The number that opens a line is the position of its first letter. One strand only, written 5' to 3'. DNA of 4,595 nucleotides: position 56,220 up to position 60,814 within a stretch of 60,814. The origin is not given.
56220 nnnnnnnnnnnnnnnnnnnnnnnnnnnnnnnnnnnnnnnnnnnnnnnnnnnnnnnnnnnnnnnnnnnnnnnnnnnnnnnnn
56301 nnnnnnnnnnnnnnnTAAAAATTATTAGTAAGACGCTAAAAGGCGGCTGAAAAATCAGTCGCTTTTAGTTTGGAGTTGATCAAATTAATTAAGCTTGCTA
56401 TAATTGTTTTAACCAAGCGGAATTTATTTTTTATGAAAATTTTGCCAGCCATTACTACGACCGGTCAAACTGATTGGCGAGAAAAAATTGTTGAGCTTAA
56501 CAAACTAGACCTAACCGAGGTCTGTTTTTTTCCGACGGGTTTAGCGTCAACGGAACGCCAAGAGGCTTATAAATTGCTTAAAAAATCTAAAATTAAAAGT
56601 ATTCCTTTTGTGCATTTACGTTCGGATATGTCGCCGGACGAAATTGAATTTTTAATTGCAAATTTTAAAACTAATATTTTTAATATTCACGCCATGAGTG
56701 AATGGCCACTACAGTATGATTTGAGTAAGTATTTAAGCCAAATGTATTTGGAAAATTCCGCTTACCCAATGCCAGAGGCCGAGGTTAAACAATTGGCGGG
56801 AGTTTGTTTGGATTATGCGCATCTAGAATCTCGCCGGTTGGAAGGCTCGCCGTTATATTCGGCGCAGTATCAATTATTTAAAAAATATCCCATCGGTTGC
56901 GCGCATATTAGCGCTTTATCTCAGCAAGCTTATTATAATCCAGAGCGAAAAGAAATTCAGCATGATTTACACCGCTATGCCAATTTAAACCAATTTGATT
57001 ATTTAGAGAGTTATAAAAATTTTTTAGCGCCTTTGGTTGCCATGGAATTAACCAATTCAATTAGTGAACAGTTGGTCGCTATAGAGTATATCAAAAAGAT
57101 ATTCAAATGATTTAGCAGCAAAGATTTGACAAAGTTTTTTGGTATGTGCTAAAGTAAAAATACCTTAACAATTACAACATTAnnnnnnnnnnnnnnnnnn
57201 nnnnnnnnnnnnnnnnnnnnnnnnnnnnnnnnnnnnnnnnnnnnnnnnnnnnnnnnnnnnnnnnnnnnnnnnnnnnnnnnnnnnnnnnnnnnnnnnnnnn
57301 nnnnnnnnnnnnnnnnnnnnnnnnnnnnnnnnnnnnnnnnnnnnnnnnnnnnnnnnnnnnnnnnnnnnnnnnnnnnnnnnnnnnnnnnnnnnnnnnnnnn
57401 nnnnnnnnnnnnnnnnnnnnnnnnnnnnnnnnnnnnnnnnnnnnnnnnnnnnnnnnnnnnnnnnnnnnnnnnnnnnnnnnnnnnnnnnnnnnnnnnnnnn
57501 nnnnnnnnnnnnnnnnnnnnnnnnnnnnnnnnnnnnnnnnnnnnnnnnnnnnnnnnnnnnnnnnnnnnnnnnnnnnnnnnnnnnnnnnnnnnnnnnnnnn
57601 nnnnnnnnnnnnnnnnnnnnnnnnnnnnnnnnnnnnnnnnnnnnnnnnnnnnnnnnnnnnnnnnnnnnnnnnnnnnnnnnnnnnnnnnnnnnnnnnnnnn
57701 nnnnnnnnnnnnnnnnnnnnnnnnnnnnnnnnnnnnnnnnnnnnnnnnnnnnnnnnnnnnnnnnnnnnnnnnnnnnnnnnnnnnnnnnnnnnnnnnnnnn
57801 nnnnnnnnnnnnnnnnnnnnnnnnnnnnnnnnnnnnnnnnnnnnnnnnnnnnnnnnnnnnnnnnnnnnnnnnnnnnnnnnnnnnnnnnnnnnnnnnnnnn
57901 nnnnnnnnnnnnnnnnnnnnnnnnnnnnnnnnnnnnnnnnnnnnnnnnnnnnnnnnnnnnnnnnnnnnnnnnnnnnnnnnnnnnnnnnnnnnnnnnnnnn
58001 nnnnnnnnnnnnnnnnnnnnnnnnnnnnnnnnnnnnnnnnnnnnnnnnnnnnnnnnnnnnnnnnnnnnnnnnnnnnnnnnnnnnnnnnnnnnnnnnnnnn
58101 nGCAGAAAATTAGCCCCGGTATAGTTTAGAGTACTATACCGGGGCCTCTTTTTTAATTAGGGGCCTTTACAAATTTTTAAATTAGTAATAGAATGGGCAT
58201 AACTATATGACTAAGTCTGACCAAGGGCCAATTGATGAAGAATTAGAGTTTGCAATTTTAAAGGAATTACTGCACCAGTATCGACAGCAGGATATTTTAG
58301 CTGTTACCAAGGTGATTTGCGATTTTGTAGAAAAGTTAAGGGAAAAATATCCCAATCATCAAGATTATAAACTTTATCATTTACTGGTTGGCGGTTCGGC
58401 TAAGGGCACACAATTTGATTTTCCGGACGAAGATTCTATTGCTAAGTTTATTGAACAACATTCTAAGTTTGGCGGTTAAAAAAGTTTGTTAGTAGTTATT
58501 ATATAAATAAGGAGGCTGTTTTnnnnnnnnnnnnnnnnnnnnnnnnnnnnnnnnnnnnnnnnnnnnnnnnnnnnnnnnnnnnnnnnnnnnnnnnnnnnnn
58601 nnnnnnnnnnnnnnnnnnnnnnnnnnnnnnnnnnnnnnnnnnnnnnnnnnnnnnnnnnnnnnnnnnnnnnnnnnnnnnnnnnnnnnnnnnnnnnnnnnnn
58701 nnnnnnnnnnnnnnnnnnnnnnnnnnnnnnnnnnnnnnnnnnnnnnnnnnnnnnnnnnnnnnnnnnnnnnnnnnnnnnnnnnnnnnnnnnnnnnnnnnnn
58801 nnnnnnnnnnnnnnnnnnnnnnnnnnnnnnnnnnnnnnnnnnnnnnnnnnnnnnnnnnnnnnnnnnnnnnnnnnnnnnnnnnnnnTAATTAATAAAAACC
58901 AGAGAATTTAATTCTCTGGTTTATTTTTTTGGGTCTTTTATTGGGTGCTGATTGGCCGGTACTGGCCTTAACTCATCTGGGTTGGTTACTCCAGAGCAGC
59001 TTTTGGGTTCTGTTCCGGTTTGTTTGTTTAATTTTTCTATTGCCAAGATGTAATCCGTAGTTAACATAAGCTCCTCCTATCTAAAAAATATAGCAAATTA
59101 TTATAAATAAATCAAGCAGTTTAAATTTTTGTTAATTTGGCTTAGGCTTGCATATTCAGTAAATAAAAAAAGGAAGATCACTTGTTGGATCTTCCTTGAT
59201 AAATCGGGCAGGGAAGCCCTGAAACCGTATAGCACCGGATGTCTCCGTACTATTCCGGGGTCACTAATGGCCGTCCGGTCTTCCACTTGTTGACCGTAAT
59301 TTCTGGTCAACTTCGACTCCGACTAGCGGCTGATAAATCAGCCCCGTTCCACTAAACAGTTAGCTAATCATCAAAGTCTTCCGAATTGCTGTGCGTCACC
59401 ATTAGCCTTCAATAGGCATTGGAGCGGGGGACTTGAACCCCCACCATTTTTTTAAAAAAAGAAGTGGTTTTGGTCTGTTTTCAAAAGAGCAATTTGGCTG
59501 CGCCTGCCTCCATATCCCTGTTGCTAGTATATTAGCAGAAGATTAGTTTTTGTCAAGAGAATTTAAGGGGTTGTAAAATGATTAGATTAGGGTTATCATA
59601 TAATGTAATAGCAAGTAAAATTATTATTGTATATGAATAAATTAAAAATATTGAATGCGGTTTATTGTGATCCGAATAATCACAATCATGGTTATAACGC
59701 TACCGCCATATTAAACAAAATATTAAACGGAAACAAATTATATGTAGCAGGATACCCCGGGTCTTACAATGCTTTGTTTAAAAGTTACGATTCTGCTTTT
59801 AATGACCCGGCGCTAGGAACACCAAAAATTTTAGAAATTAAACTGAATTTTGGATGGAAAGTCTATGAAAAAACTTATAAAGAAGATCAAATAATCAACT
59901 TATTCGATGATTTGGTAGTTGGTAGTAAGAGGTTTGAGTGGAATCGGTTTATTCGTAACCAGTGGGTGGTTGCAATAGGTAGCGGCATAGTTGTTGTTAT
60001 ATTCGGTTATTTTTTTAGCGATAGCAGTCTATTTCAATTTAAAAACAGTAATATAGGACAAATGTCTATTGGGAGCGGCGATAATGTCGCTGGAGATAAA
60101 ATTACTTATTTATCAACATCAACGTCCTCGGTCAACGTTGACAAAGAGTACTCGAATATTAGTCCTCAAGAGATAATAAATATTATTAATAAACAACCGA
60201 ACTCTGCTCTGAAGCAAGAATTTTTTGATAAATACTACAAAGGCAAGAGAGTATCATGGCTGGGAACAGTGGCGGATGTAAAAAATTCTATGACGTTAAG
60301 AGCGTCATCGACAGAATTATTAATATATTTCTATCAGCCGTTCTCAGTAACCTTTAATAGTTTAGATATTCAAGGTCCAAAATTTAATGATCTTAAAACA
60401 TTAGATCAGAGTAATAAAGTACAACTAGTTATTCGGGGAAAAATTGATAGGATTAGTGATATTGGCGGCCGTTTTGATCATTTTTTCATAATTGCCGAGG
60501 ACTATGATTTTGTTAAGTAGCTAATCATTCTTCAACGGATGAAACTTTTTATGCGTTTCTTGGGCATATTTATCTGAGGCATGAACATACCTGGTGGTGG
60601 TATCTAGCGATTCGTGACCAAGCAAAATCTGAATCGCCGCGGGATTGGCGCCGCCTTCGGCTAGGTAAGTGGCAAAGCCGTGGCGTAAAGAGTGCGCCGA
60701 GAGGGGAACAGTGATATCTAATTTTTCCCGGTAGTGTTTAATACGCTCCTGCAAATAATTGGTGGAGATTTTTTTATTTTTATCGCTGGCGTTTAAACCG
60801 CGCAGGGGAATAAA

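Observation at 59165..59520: Unidentified ~350-nt structured RNA with a tRNA-like T-arm, near an integrase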

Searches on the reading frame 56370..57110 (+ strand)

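Call 10: search_protein_families(library=pfam, proteins=[window:56370-57110:+], max_evalue=0.01)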
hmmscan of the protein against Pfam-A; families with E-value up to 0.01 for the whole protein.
window:56370-57110:+ (246 aa): 1 family
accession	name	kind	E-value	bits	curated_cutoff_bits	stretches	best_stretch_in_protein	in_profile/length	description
PF04473.18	DUF553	-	0.0049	16.8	20.5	1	98-157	14-75/140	Transglutaminase-like domain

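Call 63: search_protein_families(library=padloc, proteins=[window:56370-57110:+], max_evalue=0.1)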
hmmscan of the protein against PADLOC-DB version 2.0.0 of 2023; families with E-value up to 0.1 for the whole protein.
window:56370-57110:+ (246 aa): 0 families

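Call 64: search_protein_families(library=phrogs, proteins=[window:56370-57110:+], max_evalue=0.1)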
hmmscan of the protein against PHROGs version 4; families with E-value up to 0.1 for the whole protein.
window:56370-57110:+ (246 aa): 0 families

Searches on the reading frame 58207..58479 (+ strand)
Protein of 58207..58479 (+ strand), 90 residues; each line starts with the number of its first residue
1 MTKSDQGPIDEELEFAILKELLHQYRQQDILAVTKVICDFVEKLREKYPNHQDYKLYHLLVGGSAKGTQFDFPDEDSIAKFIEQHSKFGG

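Call 10: search_protein_families(library=pfam, proteins=[window:58207-58479:+], max_evalue=0.01)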
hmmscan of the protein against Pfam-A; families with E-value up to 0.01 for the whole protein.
window:58207-58479:+ (90 aa): 0 families

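Call 63: search_protein_families(library=padloc, proteins=[window:58207-58479:+], max_evalue=0.1)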
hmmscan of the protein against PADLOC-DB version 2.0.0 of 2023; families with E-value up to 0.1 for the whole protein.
window:58207-58479:+ (90 aa): 0 families

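Call 64: search_protein_families(library=phrogs, proteins=[window:58207-58479:+], max_evalue=0.1)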
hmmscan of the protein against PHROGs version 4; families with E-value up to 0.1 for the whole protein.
window:58207-58479:+ (90 aa): 1 family
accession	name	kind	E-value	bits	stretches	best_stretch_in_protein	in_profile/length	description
phrog_28003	-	unknown function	0.052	14.4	1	13-69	124-179/186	-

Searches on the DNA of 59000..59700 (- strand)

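Call 4: search_rna_families(source=window, start=59000, end=59700, threshold=evalue, max_evalue=10, show_alignments=4)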
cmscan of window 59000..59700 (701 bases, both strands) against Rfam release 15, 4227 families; matches with E-value up to 10: 3.
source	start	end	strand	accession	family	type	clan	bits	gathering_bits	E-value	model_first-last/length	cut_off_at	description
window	59391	59453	+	RF02866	ncS16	Gene; sRNA;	-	21.6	48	0.096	1-83/83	no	Burkholderia sRNA 16 (Bc_KC_sr1)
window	59427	59441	-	RF01684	mascRNA-menRNA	Gene;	-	14.1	42.5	8.2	34-48/56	no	MALAT1-associated small cytoplasmic RNA/MEN beta RNA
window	59206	59219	-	RF01716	PhotoRC-I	Cis-reg;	-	12.7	45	1.8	6-19/44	no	PhotoRC-I RNA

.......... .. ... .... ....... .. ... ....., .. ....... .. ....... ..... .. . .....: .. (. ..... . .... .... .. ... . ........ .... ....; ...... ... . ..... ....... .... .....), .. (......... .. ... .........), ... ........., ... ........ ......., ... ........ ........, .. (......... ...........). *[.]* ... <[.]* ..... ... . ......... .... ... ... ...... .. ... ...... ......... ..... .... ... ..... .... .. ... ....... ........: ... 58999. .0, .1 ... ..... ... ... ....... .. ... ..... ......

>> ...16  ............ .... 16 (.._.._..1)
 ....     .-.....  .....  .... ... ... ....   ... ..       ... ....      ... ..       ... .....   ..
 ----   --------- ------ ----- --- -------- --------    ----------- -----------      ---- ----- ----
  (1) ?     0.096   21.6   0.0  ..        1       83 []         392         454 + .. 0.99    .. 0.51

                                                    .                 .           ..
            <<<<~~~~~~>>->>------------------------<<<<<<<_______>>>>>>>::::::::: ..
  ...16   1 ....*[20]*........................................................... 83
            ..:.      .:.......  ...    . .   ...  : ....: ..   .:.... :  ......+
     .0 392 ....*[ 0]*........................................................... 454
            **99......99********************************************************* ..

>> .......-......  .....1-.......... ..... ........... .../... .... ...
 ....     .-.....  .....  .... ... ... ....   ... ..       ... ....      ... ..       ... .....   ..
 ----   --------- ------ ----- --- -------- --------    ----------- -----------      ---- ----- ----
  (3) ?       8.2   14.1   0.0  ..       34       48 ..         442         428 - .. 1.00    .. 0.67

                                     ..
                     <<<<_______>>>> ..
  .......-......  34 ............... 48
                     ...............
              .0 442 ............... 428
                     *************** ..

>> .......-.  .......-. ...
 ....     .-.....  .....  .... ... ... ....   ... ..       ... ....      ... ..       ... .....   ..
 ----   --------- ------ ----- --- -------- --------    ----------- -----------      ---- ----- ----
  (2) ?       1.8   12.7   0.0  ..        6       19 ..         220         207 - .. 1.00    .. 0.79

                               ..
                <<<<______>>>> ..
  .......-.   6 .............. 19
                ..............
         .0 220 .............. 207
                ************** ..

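Call 25: search_dna_similar(query=window:59150-59560:-, collection=phages, mode=distant, max_evalue=1)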
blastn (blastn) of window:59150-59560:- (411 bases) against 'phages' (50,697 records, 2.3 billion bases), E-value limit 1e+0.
Records with a match: 5; places in all: 5; records where one place covers at least 80% of the query: 0.
Best place of each record, by identity: 90-95% 2; 80-90% 3.
By first word of the organism name: Synechococcus 4; Cyanophage 1.
By host as written in the record: Synechococcus sp. WH8018 2; Synechococcus sp. WH8017 2; Synechococcus sp. WH8109 1.
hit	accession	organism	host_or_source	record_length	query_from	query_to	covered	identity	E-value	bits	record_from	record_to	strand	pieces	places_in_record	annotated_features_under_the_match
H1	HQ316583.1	Synechococcus phage S-SSM4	Synechococcus sp. WH8018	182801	117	153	9%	86.8%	4e-1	42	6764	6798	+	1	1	tRNA-Leu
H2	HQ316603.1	Cyanophage S-SSM6b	Synechococcus sp. WH8109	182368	117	153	9%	86.8%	4e-1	42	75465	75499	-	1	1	tRNA-Leu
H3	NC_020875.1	Synechococcus phage S-SSM4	Synechococcus sp. WH8018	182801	117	153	9%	86.8%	4e-1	42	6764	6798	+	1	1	tRNA-Leu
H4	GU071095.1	Synechococcus phage S-SM2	Synechococcus sp. WH8017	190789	117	146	7%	93.5%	3e-2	45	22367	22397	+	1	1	hypothetical protein | tRNA-Leu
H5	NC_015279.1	Synechococcus phage S-SM2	Synechococcus sp. WH8017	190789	117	146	7%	93.5%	3e-2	45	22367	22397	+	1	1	hypothetical protein | tRNA-Leu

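Call 26: search_dna_similar(query=window:59150-59560:-, collection=plasmids, mode=distant, max_evalue=1)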
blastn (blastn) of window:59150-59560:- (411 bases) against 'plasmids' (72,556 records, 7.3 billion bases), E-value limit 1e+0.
No match.

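Call 75: get_annotated_region(hit=H4, flank=100)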
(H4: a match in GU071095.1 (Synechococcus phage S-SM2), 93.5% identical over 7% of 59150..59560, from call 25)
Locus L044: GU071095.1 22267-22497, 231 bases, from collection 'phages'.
description: Synechococcus phage S-SM2, complete genome.
organism: Synechococcus phage S-SM2 (NCBI taxid 444860)
taxonomy: Viruses; Duplodnaviria; Heunggongvirae; Uroviricota; Caudoviricetes; Kyanoviridae; Nilusvirus; Nilusvirus ssm2
host: Synechococcus sp. WH8017; source: -; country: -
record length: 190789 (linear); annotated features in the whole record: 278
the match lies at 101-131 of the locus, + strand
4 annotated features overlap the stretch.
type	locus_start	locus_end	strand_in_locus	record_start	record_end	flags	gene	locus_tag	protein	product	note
CDS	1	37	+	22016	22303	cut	-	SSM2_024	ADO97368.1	hypothetical protein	T4-LIKE GC: 1160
CDS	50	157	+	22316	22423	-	-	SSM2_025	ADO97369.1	hypothetical protein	T4-LIKE GC: 1161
tRNA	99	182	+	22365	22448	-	-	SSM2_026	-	tRNA-Leu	codon recognized: UUA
CDS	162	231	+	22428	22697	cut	-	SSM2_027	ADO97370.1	hypothetical protein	T4-LIKE GC: 730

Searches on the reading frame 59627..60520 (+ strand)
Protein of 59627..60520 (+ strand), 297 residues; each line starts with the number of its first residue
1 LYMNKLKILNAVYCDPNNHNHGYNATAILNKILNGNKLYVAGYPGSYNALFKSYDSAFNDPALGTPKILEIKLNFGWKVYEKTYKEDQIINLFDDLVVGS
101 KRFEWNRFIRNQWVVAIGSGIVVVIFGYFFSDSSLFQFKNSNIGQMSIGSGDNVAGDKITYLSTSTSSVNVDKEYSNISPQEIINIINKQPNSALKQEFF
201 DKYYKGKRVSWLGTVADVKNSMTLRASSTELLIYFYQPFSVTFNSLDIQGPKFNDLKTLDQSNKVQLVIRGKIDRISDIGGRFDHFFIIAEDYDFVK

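Call 10: search_protein_families(library=pfam, proteins=[window:59627-60520:+], max_evalue=0.01)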
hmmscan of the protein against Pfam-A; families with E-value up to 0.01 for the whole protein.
window:59627-60520:+ (297 aa): 0 families

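Call 17: find_homologous_proteins(query=window:59627-60520:+)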
Query window:59627-60520:+ (297 aa): 1 proteins with E <= 0.001 among 1418 candidates.
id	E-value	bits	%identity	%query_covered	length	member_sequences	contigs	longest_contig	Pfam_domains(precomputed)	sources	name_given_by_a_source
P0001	3.7e-193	658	100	99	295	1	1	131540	-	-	-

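Call 24: find_encoding_contigs(protein=P0001, flank=10000)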
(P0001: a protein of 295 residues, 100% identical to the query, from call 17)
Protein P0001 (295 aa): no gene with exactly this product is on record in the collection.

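Call 63: search_protein_families(library=padloc, proteins=[window:59627-60520:+], max_evalue=0.1)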
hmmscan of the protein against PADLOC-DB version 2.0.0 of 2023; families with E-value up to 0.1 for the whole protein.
window:59627-60520:+ (297 aa): 0 families

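Call 64: search_protein_families(library=phrogs, proteins=[window:59627-60520:+], max_evalue=0.1)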
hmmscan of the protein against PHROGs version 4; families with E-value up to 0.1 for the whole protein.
window:59627-60520:+ (297 aa): 1 family
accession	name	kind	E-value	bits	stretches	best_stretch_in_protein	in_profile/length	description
phrog_6905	-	unknown function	0.088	14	0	164-213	57-107/109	-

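Call 99: search_protein_representatives(protein=window:59633-60517:+)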
Query: 295 residues. Proteins with E-value up to 0.001 (for the whole library): 13; up to 1e-10: 3; up to 1e-30: 1. The best 13 are listed.
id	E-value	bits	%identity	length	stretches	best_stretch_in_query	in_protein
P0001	1.1e-193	658.4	100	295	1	1-295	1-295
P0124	2.6e-13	66.5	30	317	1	2-173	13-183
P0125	7.8e-12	61.7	36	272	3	2-74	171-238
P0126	1.2e-08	51.2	37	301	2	1-158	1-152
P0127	5.3e-07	45.8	35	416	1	2-163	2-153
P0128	2.5e-06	43.6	37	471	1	3-158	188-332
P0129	7.1e-06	42.1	33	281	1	3-223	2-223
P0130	3.4e-05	39.9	27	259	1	1-169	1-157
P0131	3.5e-05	39.8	37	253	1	1-132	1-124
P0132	5.2e-05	39.3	31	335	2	164-222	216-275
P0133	5.5e-05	39.2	37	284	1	1-136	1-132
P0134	1.4e-04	37.9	37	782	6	48-78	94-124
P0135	6.0e-04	35.8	30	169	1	152-258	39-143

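Call 100: search_protein_families(library=pfam, proteins=[P0124, P0125, P0126, P0127, P0128, P0129, P0130, P0131, P0133, P0134], max_evalue=0.01)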
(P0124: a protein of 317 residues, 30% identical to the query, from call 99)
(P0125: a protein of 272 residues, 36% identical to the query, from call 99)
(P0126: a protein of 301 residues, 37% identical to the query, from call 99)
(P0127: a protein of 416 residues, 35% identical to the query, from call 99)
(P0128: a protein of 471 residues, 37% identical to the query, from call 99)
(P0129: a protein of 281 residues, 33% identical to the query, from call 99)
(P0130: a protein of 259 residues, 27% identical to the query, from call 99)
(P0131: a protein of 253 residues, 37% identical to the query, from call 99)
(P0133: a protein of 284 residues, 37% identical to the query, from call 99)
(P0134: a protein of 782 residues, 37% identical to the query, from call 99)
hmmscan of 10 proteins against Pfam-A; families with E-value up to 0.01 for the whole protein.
P0124 (317 aa): 1 family
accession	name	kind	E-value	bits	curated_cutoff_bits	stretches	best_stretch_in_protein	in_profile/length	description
PF11875.14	DnaJ-like_C11_C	-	4.4e-05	23.7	27.1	1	12-95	38-132/132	DnaJ-like protein C11, C-terminal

P0125 (272 aa): 2 families
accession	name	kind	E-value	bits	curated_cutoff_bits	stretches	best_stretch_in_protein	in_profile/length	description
PF11875.14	DnaJ-like_C11_C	-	3.1e-24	85.7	27.1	2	75-168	31-131/132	DnaJ-like protein C11, C-terminal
PF02140.24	SUEL_Lectin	-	8e-11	42.6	31.4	0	129-148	59-79/80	D-galactoside/L-rhamnose binding SUEL lectin domain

P0126 (301 aa): 0 families

P0127 (416 aa): 2 families
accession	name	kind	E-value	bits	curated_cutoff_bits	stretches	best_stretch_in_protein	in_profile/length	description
PF13365.12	Trypsin_2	-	3.4e-06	28.3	27.6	1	239-382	1-143/144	Trypsin-like peptidase domain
PF11875.14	DnaJ-like_C11_C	-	0.0057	16.9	27.1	1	3-82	40-132/132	DnaJ-like protein C11, C-terminal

P0128 (471 aa): 0 families

P0129 (281 aa): 1 family
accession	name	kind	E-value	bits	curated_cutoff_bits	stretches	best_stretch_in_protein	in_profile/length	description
PF12869.13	tRNA_anti-like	-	1.5e-05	25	23.5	1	201-278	67-144/146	tRNA_anti-like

P0130 (259 aa): 1 family
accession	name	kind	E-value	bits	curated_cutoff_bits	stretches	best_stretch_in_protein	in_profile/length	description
PF12869.13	tRNA_anti-like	-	0.0033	17.4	23.5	1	95-242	4-133/146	tRNA_anti-like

P0131 (253 aa): 0 families

P0133 (284 aa): 0 families

P0134 (782 aa): 2 families
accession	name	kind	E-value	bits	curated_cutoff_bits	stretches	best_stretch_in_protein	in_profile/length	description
PF02140.24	SUEL_Lectin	-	3.2e-162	527.8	31.4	8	606-685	1-80/80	D-galactoside/L-rhamnose binding SUEL lectin domain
PF11875.14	DnaJ-like_C11_C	-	1.1e-19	71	27.1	0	50-123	43-118/132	DnaJ-like protein C11, C-terminal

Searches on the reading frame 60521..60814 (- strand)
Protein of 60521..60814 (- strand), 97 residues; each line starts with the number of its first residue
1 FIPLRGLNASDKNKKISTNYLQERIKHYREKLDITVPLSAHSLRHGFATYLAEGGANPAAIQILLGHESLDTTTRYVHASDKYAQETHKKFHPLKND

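Call 10: search_protein_families(library=pfam, proteins=[window:60521-60814:-], max_evalue=0.01)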
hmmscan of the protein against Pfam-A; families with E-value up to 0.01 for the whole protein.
window:60521-60814:- (97 aa): 1 family
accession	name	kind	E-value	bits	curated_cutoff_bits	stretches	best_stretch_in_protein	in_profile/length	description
PF00589.27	Phage_integrase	-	6.7e-18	65.5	27.1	1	9-81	98-170/172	Phage integrase family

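Call 37: find_related_loci(query=window:60524-60814:-, collection=viral_contigs, flank=4000)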
Query window:60524-60814:- (97 aa) in viral_contigs; peptide patterns used: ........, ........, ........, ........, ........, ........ (x = any residue, [..] = any of these).
30 stretches matched a pattern; 14 encode a relative of the query (tblastn E <= 1e-3); 14 distinct loci.
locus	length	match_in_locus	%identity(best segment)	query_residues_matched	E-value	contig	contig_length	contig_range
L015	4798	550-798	37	1-86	5e-12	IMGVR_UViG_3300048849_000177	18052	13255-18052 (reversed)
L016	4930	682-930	37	12-93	2e-11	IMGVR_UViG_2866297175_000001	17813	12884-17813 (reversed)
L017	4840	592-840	37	1-86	2e-11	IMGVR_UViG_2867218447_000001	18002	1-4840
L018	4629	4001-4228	34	8-83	3e-9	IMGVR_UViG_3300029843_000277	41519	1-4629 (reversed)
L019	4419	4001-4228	34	8-83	3e-9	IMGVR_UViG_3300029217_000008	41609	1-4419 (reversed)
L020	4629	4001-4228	34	8-83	3e-9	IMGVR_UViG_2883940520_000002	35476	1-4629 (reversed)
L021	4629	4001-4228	34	8-83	3e-9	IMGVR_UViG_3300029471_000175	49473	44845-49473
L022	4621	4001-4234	33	12-83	1e-8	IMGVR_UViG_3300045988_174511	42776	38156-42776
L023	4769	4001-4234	33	12-83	1e-8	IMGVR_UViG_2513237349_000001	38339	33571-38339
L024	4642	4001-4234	35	12-83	2e-8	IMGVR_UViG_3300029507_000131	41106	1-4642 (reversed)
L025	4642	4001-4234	35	12-83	2e-8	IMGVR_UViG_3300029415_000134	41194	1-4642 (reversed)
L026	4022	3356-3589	35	12-83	2e-8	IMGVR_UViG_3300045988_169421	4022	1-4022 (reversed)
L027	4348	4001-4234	35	12-83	2e-8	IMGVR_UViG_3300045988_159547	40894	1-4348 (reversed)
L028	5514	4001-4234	33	12-83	4e-8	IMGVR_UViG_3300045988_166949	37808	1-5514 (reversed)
